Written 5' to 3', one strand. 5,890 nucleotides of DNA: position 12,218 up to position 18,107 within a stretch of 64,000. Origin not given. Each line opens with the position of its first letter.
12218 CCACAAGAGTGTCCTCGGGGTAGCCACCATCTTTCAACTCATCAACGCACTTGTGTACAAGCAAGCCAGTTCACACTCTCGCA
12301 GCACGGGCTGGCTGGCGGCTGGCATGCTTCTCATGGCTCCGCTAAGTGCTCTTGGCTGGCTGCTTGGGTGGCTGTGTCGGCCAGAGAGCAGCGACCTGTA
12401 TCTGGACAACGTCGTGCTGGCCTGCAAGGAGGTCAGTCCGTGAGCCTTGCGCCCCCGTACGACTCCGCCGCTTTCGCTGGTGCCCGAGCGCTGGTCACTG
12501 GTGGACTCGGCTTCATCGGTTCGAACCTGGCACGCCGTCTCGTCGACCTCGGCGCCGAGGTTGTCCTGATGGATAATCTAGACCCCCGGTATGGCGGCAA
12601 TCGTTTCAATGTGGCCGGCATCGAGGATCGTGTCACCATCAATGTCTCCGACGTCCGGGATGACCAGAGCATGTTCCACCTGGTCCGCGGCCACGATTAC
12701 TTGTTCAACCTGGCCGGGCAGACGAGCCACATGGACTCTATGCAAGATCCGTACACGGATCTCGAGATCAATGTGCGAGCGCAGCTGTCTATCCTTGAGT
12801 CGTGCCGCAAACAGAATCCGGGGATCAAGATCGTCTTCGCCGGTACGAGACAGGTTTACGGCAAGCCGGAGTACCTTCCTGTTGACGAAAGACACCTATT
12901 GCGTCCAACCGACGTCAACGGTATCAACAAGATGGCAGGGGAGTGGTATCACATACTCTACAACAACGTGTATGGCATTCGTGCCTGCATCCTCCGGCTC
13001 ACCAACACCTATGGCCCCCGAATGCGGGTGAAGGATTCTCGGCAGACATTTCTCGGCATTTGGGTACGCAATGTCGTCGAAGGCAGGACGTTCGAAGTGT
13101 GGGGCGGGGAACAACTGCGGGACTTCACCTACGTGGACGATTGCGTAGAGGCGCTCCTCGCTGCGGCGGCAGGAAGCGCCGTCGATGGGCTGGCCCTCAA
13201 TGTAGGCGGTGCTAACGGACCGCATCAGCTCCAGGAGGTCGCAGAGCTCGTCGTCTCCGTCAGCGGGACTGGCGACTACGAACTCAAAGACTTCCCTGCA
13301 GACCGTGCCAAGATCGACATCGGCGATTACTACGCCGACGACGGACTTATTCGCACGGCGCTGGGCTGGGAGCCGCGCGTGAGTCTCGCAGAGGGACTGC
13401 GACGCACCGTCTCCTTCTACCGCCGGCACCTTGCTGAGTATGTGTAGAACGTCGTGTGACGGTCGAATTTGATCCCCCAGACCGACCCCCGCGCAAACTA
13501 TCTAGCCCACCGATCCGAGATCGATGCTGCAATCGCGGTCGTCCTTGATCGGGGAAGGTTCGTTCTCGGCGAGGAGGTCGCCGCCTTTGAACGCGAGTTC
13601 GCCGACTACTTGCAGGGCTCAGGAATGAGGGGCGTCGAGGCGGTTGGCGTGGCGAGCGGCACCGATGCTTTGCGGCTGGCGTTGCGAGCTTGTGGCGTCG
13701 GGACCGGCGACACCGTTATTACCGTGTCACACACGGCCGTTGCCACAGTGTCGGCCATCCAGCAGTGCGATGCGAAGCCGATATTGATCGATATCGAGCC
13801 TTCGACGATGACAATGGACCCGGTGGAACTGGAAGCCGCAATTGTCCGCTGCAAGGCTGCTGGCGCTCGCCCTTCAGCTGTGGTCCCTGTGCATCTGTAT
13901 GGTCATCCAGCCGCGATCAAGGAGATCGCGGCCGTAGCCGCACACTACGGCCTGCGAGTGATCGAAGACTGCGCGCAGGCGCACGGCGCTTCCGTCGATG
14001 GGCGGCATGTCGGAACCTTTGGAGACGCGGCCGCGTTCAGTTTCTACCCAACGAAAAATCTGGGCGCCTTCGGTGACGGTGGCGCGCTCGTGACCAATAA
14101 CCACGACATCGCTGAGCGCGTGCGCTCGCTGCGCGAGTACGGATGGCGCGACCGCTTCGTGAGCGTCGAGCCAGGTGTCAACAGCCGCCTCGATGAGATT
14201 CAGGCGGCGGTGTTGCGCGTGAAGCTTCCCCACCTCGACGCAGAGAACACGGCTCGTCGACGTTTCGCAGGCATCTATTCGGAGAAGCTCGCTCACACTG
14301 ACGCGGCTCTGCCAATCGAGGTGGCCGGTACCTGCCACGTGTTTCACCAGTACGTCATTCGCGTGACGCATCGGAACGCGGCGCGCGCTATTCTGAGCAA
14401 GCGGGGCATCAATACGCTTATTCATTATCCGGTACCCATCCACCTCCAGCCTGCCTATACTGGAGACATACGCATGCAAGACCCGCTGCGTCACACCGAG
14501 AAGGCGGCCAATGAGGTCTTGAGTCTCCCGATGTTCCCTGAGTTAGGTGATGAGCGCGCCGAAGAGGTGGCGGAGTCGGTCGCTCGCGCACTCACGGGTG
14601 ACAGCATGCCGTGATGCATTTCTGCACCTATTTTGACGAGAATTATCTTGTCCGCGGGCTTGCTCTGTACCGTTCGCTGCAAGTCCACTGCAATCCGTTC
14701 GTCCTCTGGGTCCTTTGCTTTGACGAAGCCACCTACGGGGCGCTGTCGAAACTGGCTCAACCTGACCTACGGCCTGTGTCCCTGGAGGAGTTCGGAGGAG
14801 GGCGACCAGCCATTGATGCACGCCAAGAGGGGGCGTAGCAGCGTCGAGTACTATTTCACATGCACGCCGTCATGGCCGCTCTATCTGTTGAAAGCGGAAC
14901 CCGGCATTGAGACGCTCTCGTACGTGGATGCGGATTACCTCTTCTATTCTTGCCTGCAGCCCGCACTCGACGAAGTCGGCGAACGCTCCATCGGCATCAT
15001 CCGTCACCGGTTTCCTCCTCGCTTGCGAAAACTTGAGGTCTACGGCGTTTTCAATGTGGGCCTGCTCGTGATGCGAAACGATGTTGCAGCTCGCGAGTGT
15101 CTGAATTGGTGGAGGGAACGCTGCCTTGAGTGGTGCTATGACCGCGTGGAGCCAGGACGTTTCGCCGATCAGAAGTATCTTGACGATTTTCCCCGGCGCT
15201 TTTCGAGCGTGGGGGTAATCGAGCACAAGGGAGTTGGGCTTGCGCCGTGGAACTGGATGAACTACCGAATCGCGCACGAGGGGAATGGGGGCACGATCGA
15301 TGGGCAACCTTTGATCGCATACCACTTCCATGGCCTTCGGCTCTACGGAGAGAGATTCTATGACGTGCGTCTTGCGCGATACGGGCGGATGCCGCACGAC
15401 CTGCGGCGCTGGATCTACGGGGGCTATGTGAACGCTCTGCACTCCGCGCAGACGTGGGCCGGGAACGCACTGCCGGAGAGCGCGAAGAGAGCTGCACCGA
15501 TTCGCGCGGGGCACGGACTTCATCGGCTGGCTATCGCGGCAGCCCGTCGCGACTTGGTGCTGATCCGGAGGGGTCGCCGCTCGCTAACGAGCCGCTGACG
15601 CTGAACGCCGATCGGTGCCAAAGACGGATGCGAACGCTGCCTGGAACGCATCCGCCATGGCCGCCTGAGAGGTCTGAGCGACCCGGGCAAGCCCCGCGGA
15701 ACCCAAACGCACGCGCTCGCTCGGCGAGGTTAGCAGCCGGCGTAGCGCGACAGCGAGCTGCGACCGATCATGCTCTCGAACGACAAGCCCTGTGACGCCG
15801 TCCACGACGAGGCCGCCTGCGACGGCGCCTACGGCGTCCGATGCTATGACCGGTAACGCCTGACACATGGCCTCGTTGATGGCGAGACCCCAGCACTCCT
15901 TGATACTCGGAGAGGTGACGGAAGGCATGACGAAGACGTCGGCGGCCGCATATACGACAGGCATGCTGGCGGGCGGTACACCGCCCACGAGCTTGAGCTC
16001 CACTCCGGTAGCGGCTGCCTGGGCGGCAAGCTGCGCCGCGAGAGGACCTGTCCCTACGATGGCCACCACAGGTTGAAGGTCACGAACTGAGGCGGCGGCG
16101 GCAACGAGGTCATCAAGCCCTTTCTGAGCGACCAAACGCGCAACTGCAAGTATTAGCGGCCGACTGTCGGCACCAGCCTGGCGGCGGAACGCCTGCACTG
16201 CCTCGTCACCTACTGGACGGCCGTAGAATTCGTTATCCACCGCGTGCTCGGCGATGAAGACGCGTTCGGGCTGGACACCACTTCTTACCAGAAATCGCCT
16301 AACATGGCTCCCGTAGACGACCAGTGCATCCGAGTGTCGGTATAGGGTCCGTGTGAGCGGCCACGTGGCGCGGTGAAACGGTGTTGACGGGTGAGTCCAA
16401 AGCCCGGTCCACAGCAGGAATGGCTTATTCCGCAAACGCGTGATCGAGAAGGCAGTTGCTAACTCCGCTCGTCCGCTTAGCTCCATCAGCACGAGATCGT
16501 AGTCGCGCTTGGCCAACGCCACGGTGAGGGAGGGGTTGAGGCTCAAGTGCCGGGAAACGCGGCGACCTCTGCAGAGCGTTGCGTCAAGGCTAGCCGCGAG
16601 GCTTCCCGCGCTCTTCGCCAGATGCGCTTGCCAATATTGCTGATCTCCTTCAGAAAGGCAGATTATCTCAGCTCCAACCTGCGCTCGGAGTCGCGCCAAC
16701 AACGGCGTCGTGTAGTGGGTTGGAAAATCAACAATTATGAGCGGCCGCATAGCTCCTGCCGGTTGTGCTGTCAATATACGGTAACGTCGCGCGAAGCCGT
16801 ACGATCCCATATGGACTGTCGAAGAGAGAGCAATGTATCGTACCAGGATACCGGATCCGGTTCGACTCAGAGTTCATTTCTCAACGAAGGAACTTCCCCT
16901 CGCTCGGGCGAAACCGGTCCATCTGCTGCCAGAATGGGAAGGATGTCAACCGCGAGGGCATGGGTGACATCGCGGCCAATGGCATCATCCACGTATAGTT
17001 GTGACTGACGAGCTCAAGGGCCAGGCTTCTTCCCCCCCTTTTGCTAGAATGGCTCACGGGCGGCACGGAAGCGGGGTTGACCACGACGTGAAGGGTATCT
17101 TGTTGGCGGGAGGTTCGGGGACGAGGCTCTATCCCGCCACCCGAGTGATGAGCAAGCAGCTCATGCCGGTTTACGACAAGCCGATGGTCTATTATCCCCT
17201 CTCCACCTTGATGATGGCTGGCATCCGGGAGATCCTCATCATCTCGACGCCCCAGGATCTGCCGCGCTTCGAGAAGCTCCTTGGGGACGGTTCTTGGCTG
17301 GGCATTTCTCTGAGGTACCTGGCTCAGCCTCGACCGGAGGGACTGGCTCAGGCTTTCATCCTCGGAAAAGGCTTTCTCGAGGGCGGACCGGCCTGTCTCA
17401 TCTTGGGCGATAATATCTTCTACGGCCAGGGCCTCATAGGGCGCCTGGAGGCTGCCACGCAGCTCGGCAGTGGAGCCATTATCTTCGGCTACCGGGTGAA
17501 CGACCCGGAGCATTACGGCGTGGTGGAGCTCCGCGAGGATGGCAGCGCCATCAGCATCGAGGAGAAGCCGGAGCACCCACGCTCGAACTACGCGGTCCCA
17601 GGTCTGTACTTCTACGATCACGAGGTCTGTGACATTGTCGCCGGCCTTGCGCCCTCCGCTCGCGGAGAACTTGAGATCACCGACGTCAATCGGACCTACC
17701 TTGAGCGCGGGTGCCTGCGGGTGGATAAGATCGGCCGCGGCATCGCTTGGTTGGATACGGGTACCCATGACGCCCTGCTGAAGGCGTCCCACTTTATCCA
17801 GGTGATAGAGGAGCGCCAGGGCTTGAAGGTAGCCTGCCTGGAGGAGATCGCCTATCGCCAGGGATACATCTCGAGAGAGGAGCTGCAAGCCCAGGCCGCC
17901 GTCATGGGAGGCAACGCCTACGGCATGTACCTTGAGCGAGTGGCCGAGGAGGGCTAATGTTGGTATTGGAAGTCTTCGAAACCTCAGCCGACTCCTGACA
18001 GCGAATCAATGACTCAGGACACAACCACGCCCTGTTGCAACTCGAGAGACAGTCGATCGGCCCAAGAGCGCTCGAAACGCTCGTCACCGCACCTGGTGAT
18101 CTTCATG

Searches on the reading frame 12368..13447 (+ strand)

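Call 7: search_protein_families(library=pfam, proteins=[window:12368-13447:+], max_evalue=0.001)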
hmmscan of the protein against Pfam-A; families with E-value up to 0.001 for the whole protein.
window:12368-13447:+ (359 aa): 6 families
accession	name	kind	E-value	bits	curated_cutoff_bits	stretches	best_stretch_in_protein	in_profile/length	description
PF01370.27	Epimerase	-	1.1e-48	166.2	20.9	1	41-280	1-240/240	NAD dependent epimerase/dehydratase family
PF16363.11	GDP_Man_Dehyd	-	4.1e-43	148.6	27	1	42-347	1-332/332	GDP-mannose 4,6 dehydratase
PF01073.25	3Beta_HSD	-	2.9e-11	43.4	22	1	42-267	1-229/280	3-beta hydroxysteroid dehydrogenase/isomerase family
PF04321.23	RmlD_sub_bind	-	1e-07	31.8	27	1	41-271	3-201/287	RmlD substrate binding domain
PF00106.31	adh_short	-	0.00016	21.7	26.6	1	41-117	3-86/195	short chain dehydrogenase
PF02719.21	Polysacc_synt_2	-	0.00024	20.9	20.2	0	42-151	2-120/293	Polysaccharide biosynthesis protein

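Call 31: search_protein_families(library=ncbifam, proteins=[window:12368-13447:+], max_evalue=0.00001)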
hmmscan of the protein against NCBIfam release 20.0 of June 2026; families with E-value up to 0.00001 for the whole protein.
window:12368-13447:+ (359 aa): 20 families
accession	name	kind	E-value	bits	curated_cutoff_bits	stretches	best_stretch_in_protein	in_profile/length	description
TIGR01181.1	dTDP_gluc_dehyt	equivalog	1.5e-39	135.9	365.1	1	41-354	2-314/321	dTDP-glucose 4,6-dehydratase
TIGR04180.1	EDH_00030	hypoth_equivalog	8.3e-31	107.1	475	1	42-337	2-295/297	NAD-dependent 4,6-dehydratase LegB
TIGR01179.1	galE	equivalog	4.6e-30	104.6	262.3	1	41-347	2-321/332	UDP-glucose 4-epimerase GalE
TIGR02197.1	heptose_epim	equivalog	6e-22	78.2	274.6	1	42-351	2-313/316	ADP-glyceromanno-heptose 6-epimerase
NF007582.0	PRK10217.1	equivalog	1.4e-20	73.7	698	1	40-352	3-332/355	dTDP-glucose 4,6-dehydratase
NF007490.0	PRK10084.1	subfamily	7.5e-19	67.9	649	1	197-352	180-335/361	dTDP-glucose 4,6-dehydratase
NF011728.1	PRK15181.1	equivalog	3.6e-18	65.7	760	1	36-352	13-338/348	Vi polysaccharide biosynthesis UDP-N-acetylglucosaminuronic acid C-4 epimerase TviC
NF008872.0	PRK11908.1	equivalog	3e-16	59.4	294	1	40-357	3-341/349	bifunctional UDP-4-keto-pentose/UDP-xylose synthase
TIGR02622.1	CDP_4_6_dhtase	equivalog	2.5e-15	56.5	278.45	1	36-168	2-137/352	CDP-glucose 4,6-dehydratase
NF043036.1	ErythonDh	equivalog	7.5e-15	54.9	325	1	41-193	3-158/321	D-erythronate dehydrogenase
NF008360.0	PRK11150.1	equivalog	3.6e-13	49.4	452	1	42-346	3-301/310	ADP-glyceromanno-heptose 6-epimerase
NF047922.1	GDPFucSynFcl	equivalog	2.1e-12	47.1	500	1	135-354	81-304/308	GDP-L-fucose synthase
NF042422.1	oxyalk_red_OleD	equivalog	8.6e-12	45.1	580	1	40-292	2-243/329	2-alkyl-3-oxoalkanoate reductase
NF007956.0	PRK10675.1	subfamily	1.4e-11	44.1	394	1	40-175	2-139/338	UDP-glucose 4-epimerase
NF041015.1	UDPsulfquin_syn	equivalog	4.8e-11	42.2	575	1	40-196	2-184/384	UDP-sulfoquinovose synthase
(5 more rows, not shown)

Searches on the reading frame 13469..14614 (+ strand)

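Call 7: search_protein_families(library=pfam, proteins=[window:13469-14614:+], max_evalue=0.001)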
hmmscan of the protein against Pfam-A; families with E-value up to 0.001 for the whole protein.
window:13469-14614:+ (381 aa): 2 families
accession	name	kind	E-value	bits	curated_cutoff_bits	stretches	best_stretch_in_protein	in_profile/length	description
PF01041.23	DegT_DnrJ_EryC1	-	4.8e-105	352.2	19.8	1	15-371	4-359/360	DegT/DnrJ/EryC1/StrS aminotransferase family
PF01212.27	Beta_elim_lyase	-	0.0009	19.1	27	0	58-225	50-227/288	Beta-eliminating lyase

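Call 31: search_protein_families(library=ncbifam, proteins=[window:13469-14614:+], max_evalue=0.00001)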
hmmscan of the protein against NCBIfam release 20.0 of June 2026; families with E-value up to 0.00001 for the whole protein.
window:13469-14614:+ (381 aa): 7 families
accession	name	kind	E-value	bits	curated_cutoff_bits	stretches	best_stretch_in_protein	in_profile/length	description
TIGR03588.1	PseC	equivalog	6.2e-67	226.1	423.5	1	20-374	15-379/380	UDP-4-amino-4,6-dideoxy-N-acetyl-beta-L-altrosamine transaminase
TIGR04181.1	NHT_00031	hypoth_equivalog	2.8e-56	190.9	420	1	33-354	28-357/359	LegC family aminotransferase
NF008687.0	PRK11706.1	equivalog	1.2e-52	179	375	1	57-373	48-372/375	dTDP-4-amino-4,6-dideoxygalactose transaminase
NF008658.2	PRK11658.1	equivalog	9.4e-52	175.9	631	1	20-372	18-374/379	UDP-4-amino-4-deoxy-L-arabinose aminotransferase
TIGR04427.1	PLP_DesI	equivalog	7.2e-50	170.2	650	1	39-371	56-379/390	dTDP-4-dehydro-6-deoxyglucose aminotransferase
TIGR02379.1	ECA_wecE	subfamily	1.6e-41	142.3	434.85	1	56-373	47-373/376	dTDP-4-amino-4,6-dideoxy-D-glucose transaminase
NF011936.0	PRK15407.1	equivalog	2.5e-38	131.9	423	1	14-228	45-253/440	lipopolysaccharide biosynthesis protein RfbH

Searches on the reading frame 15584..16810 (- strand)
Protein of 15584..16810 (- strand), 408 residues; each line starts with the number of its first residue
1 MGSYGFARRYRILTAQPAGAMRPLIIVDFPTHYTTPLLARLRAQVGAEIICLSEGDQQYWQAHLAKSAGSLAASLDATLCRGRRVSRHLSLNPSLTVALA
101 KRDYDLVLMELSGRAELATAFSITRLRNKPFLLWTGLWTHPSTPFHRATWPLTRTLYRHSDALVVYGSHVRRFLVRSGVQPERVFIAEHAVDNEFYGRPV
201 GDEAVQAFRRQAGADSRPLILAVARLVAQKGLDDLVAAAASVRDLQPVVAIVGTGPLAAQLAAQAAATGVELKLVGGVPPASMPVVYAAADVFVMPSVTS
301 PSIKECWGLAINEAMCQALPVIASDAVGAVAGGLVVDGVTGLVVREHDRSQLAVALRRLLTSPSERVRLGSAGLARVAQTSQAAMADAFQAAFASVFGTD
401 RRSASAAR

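Call 8: search_protein_families(library=pfam, proteins=[window:15584-16810:-], max_evalue=0.001)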
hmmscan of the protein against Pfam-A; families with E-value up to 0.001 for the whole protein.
window:15584-16810:- (408 aa): 4 families
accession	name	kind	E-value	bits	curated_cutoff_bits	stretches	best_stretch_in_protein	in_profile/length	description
PF00534.26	Glycos_transf_1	-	3.9e-27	95.3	26.4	1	209-373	6-169/172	Glycosyl transferases group 1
PF13692.12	Glyco_trans_1_4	-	5.8e-24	85.4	27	1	217-361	1-141/142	Glycosyl transferases group 1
PF13439.12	Glyco_transf_4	-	4e-06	27.4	28.5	1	82-194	51-169/170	Glycosyltransferase Family 4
PF13579.12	Glyco_trans_4_4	-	0.00024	21.9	29.7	1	32-184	5-152/158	Glycosyl transferase 4-like domain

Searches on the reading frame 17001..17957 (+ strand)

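Call 8: search_protein_families(library=pfam, proteins=[window:17001-17957:+], max_evalue=0.001)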
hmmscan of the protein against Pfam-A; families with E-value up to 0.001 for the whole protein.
window:17001-17957:+ (318 aa): 2 families
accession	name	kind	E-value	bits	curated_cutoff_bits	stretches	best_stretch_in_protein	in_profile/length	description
PF00483.29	NTP_transferase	-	7.8e-67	225.8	21.2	1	31-266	1-242/245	Nucleotidyl transferase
PF12804.13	NTP_transf_3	-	1.2e-06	29.2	27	1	32-162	1-121/160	MobA-like NTP transferase domain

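Call 31: search_protein_families(library=ncbifam, proteins=[window:17001-17957:+], max_evalue=0.00001)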
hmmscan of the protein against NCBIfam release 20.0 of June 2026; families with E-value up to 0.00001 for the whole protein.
window:17001-17957:+ (318 aa): 17 families
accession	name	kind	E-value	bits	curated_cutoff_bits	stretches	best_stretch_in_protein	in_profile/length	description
TIGR01207.1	rmlA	equivalog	9.3e-137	454.8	360.65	1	31-315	1-285/286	glucose-1-phosphate thymidylyltransferase RfbA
NF012024.0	PRK15480.1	equivalog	2e-125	417.8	588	1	31-314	5-288/292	glucose-1-phosphate thymidylyltransferase RfbA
TIGR01208.1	rmlA_long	equivalog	2.5e-51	174.6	320.25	1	31-267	1-235/353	glucose-1-phosphate thymidylyltransferase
TIGR03992.1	Arch_glmU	subfamily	3.9e-37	128.1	292.1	1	31-264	2-225/393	bifunctional sugar-1-phosphate nucleotidylyltransferase/acetyltransferase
NF041173.1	Sug_nt_acttase_Thmprot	equivalog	3.4e-25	88.8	600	1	31-264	2-225/405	bifunctional sugar-1-phosphate nucleotidylyltransferase/acetyltransferase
NF041313.1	UDPGP_AglF_Halo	equivalog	1.8e-24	86.5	400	1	31-237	2-206/234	UTP--glucose-1-phosphate uridylyltransferase AglF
NF052502.1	man1P_GTase_Rv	exception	1.6e-21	76.6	440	1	32-267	3-232/352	mannose-1-phosphate guanylyltransferase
TIGR01099.1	galU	equivalog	9.2e-19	68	326.8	2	31-83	3-55/261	UTP--glucose-1-phosphate uridylyltransferase GalU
NF009928.0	PRK13389.1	equivalog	2.7e-11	43.2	548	1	31-82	10-61/302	UTP--glucose-1-phosphate uridylyltransferase GalU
NF045761.1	NAMPUrTaseMurU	equivalog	7.9e-11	42.2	250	1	31-172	2-143/226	N-acetylmuramate alpha-1-phosphate uridylyltransferase MurU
NF003670.0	PRK05293.1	equivalog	9.1e-09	34.7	470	0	166-210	157-201/382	glucose-1-phosphate adenylyltransferase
NF007516.0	PRK10122.1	equivalog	9.7e-09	34.8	534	1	30-82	4-56/297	UTP--glucose-1-phosphate uridylyltransferase GalF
TIGR01105.1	galF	equivalog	1.5e-07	30.9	659.2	1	30-82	4-56/297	GalU regulator GalF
TIGR02091.1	glgC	equivalog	2.5e-07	30.1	424.9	0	32-82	3-54/364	glucose-1-phosphate adenylyltransferase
NF010933.0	PRK14353.1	equivalog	4.6e-06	25.5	505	1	29-191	5-161/453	bifunctional UDP-N-acetylglucosamine diphosphorylase/glucosamine-1-phosphate N-acetyltransferase GlmU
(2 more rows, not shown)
